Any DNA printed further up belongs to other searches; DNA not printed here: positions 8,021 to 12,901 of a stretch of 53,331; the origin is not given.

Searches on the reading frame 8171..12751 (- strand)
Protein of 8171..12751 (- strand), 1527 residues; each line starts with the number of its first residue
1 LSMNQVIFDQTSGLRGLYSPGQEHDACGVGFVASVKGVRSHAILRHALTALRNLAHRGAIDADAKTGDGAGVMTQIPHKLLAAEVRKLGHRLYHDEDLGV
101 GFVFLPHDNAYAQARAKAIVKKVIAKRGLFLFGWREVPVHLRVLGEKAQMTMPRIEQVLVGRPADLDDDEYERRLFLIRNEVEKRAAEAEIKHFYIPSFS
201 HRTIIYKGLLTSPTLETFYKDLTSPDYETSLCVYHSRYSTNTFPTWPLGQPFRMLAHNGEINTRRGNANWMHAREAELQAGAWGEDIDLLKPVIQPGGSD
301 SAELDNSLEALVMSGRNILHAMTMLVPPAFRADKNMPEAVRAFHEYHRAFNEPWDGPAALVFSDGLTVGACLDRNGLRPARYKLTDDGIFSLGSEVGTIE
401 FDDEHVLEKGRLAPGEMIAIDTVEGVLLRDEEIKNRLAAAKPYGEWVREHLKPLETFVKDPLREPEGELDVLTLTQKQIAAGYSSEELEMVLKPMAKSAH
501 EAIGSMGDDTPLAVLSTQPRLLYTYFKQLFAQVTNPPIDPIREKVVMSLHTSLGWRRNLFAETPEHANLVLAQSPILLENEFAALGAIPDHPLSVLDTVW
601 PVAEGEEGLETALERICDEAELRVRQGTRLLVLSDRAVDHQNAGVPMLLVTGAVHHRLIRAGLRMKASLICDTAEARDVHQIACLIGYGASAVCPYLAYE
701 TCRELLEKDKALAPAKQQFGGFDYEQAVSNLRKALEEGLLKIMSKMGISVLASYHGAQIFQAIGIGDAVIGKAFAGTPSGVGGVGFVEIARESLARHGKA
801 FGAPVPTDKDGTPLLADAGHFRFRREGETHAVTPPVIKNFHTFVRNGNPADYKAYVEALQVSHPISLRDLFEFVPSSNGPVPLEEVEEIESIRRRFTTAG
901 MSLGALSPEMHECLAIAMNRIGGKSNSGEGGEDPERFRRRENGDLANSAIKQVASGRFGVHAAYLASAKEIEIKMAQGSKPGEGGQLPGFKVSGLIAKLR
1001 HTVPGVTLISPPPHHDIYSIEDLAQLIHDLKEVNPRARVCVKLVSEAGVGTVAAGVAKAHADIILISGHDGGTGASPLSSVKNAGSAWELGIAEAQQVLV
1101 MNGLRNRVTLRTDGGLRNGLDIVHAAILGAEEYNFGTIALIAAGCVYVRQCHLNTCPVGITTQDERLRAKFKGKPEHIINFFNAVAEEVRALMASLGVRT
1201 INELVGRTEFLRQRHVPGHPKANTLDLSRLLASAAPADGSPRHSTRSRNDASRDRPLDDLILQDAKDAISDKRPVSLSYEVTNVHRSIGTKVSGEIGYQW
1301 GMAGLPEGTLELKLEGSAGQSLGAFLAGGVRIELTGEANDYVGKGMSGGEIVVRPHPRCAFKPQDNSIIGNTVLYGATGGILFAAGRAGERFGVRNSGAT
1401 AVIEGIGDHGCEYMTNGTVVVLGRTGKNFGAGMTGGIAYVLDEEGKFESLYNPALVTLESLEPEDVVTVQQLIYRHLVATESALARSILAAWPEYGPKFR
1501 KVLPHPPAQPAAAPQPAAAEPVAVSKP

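Call 74: search_protein_families(library=pfam, proteins=[window:8171-12751:-], max_evalue=0.00001)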
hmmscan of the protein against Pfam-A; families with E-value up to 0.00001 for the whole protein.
window:8171-12751:- (1527 aa): 4 families
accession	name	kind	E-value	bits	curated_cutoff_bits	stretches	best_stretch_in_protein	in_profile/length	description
PF00310.26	GATase_2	-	7e-168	559.2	19.9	1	27-446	1-420/420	Glutamine amidotransferases class-II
PF01645.23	Glu_synthase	-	2.5e-144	481.4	20.4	1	833-1198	4-368/369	Conserved region in glutamate synthase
PF04898.20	Glu_syn_central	-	1.9e-109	365.8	22.8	1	476-765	1-276/277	Glutamate synthase central domain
PF01493.24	GXGXG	-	1.1e-79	266.8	32.5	1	1279-1465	1-187/190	GXGXG motif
